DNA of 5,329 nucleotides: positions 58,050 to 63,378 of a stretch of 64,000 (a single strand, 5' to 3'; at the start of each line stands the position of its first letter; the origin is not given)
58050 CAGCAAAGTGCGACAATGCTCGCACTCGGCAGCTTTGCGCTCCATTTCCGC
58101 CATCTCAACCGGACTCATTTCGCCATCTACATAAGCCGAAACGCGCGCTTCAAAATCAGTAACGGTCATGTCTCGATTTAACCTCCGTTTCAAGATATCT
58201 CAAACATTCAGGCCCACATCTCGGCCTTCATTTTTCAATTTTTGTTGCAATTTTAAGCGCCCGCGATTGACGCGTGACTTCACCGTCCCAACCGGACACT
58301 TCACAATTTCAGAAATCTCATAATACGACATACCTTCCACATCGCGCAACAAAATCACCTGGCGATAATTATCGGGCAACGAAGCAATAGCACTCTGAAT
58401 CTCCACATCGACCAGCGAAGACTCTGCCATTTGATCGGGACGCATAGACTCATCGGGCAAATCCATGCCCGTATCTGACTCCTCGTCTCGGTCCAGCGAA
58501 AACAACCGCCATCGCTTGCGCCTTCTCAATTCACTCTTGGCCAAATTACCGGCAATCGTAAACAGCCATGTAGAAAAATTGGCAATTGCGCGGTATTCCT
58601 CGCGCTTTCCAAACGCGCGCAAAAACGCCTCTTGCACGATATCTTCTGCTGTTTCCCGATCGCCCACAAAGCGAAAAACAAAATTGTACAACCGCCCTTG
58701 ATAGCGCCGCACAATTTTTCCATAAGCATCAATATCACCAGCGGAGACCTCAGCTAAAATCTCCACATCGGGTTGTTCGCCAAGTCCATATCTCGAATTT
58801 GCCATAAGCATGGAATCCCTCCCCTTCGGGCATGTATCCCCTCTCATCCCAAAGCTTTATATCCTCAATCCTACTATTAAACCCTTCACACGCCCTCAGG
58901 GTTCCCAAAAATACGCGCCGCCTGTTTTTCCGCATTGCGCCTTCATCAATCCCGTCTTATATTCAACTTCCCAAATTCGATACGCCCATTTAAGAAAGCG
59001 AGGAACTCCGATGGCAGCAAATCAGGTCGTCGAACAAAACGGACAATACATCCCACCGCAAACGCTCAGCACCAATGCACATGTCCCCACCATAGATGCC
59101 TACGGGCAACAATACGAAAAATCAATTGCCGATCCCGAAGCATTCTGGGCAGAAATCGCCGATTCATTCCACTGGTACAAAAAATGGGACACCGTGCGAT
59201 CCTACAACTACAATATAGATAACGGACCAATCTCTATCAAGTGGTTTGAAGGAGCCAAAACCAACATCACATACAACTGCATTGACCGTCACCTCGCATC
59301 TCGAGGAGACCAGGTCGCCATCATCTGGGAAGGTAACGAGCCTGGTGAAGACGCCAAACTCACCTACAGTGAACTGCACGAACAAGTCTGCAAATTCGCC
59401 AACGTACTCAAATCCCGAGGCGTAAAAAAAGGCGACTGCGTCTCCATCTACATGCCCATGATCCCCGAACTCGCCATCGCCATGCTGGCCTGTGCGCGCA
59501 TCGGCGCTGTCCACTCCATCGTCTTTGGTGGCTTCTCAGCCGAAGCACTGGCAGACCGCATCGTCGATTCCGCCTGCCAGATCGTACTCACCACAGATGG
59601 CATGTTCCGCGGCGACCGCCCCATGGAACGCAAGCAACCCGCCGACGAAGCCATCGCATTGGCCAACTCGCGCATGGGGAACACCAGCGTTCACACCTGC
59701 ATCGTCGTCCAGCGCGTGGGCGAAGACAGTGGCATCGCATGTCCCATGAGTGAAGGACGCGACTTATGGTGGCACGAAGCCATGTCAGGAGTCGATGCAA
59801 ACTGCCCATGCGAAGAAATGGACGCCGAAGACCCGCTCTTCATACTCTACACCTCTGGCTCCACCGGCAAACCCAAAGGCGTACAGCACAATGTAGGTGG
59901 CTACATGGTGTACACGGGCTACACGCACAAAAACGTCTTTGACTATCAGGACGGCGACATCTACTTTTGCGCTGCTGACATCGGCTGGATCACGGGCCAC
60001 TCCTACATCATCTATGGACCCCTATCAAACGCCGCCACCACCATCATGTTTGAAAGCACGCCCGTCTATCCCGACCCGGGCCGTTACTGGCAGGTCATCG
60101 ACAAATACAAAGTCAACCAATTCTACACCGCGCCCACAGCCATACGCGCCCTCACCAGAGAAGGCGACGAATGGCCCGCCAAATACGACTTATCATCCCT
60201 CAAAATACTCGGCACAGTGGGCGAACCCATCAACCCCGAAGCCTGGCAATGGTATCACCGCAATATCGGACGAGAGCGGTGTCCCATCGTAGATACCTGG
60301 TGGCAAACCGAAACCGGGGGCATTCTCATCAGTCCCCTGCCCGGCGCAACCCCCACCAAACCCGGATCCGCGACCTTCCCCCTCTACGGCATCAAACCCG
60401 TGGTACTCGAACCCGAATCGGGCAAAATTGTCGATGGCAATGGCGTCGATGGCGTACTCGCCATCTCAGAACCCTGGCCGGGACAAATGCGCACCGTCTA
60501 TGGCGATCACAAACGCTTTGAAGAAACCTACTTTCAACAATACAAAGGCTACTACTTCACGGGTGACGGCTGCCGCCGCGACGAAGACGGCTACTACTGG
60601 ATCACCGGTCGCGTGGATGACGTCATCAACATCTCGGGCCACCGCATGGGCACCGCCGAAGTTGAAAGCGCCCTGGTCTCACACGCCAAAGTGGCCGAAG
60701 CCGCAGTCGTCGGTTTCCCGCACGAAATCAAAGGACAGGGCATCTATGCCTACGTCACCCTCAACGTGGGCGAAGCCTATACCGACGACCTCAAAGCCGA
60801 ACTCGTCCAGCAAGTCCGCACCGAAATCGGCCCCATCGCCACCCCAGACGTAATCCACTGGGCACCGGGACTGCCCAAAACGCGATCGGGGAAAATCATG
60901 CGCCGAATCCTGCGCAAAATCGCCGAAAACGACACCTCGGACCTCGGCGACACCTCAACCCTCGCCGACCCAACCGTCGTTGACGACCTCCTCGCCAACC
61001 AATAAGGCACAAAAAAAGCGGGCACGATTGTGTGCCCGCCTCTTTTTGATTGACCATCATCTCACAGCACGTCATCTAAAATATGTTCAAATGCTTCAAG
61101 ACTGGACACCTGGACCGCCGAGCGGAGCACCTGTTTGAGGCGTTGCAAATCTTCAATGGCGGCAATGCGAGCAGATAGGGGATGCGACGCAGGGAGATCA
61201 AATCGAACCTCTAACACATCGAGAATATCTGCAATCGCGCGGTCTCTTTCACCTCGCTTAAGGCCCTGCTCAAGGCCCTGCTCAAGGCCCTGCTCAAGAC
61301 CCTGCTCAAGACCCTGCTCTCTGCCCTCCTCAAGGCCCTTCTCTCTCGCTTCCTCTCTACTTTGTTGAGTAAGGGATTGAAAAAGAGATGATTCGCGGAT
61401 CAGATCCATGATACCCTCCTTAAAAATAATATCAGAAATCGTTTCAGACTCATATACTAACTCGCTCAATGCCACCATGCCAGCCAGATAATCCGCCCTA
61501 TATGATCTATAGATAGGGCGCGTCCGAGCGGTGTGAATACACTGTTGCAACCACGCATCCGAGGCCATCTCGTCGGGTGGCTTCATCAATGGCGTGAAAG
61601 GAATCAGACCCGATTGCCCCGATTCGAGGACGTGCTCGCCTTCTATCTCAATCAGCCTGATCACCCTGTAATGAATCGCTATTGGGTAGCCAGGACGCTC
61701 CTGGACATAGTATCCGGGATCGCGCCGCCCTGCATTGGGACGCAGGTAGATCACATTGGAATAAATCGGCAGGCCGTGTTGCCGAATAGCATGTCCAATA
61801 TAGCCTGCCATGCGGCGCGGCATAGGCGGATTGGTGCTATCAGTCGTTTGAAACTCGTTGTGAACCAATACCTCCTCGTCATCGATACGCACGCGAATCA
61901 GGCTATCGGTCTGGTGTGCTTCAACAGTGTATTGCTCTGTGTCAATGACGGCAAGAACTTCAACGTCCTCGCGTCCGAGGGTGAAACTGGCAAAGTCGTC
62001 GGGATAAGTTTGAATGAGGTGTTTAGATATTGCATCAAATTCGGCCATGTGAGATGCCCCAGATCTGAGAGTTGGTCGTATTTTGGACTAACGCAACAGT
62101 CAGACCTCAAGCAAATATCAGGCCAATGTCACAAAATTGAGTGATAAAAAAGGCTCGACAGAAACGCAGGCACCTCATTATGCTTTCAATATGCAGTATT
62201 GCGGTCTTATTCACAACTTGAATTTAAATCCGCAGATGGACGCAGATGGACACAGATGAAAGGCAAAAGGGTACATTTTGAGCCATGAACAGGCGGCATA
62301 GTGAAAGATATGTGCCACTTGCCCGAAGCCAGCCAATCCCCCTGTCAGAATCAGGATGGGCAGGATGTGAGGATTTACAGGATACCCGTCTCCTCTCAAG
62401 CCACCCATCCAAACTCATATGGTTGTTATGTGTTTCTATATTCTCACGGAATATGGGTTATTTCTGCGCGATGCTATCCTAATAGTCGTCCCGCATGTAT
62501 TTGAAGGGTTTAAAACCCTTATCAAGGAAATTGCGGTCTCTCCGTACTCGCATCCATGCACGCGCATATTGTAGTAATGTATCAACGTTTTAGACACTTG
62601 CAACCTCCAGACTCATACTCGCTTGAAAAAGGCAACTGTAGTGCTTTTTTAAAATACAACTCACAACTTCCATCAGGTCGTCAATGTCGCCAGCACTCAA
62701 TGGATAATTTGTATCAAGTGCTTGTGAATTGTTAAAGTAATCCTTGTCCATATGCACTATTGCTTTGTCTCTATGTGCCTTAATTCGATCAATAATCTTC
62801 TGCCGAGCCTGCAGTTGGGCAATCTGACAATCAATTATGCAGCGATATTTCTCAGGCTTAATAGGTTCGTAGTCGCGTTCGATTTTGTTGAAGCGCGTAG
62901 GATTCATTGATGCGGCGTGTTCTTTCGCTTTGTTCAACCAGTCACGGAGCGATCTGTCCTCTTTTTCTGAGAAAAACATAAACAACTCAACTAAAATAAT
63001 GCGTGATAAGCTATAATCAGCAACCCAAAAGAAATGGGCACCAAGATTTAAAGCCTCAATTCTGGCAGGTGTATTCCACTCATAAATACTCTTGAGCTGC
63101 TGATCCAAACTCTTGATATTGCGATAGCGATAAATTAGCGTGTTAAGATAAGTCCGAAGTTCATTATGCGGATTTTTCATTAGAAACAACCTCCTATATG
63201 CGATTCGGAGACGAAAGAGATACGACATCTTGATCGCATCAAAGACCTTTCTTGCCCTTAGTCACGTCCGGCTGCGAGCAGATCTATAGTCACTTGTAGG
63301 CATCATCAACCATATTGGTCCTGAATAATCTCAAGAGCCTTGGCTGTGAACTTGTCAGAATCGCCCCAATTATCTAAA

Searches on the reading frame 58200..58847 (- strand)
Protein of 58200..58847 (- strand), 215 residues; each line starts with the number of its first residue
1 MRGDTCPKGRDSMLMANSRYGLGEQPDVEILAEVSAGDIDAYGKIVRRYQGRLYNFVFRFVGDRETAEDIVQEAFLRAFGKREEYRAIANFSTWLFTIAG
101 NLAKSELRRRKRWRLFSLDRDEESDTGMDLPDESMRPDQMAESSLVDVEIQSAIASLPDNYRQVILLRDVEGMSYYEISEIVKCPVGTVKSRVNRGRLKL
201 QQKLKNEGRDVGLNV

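Call 10: search_protein_families(library=pfam, proteins=[window:58200-58847:-], max_evalue=0.001)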
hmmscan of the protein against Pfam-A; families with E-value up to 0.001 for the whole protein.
window:58200-58847:- (215 aa): 4 families
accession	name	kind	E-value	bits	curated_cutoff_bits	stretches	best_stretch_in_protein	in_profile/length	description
PF04542.20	Sigma70_r2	-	6.5e-20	71.1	24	1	45-112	1-70/71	Sigma-70 region 2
PF08281.18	Sigma70_r4_2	-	3e-18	65.6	25.7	1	149-200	3-54/54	Sigma-70, region 4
PF04545.22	Sigma70_r4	-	2e-10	40.5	24.1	1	153-201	1-49/50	Sigma-70, region 4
PF07638.17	Sigma70_ECF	-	1.1e-06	29.1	21.1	1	29-205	6-184/185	ECF sigma factor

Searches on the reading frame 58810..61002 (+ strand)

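Call 10: search_protein_families(library=pfam, proteins=[window:58810-61002:+], max_evalue=0.001)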
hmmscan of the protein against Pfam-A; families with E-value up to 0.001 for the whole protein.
window:58810-61002:+ (731 aa): 3 families
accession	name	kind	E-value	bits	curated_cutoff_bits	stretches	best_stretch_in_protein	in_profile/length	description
PF00501.34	AMP-binding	-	2.8e-85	286.9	29.9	1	159-556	2-378/384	AMP-binding enzyme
PF13193.12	AMP-binding_C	-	1.2e-25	90.7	24.5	1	617-695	1-76/76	AMP-binding enzyme C-terminal domain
PF16177.11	ACAS_N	-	4.1e-20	71.8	27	1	98-157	1-55/55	Acetyl-coenzyme A synthetase N-terminus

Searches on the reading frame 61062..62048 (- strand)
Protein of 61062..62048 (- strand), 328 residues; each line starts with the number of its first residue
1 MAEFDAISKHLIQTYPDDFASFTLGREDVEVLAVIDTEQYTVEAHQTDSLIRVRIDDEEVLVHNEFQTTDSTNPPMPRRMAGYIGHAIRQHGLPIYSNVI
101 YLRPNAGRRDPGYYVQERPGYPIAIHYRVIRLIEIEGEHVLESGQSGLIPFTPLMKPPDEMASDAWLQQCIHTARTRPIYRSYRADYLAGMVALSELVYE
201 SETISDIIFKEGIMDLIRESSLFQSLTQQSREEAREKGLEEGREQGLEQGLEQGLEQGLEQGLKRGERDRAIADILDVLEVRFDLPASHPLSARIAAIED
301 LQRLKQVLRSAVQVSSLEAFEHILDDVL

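Call 10: search_protein_families(library=pfam, proteins=[window:61062-62048:-], max_evalue=0.001)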
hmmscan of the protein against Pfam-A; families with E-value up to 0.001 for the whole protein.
window:61062-62048:- (328 aa): 0 families

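Call 35: search_protein_families(library=pfam, proteins=[window:61062-62048:-], max_evalue=1)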
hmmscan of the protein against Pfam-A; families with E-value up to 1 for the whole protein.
window:61062-62048:- (328 aa): 2 families
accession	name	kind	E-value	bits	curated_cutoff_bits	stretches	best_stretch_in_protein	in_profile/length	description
PF09811.14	Yae1_N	-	0.0072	16.4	27.5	2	240-267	3-30/39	Essential protein Yae1, N terminal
PF12510.13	Smoothelin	-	0.073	13.5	23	1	290-311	9-30/50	Smoothelin cytoskeleton protein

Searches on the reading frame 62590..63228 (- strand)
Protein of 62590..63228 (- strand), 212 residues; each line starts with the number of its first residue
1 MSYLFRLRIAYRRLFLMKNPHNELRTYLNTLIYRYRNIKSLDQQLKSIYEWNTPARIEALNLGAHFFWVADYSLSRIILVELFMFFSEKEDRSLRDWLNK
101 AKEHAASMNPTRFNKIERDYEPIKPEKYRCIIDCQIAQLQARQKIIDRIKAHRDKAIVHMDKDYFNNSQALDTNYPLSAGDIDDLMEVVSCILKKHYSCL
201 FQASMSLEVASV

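Call 10: search_protein_families(library=pfam, proteins=[window:62590-63228:-], max_evalue=0.001)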
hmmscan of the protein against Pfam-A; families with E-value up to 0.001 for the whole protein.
window:62590-63228:- (212 aa): 1 family
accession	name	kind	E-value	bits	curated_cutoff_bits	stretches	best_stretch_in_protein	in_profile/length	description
PF18734.6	HEPN_AbiU2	-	6e-09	36.1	26.8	1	52-206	27-178/193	AbiU2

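Call 62: search_protein_families(library=padloc, proteins=[window:62590-63228:-], max_evalue=0.001)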
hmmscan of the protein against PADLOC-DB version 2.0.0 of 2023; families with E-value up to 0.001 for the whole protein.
window:62590-63228:- (212 aa): 0 families
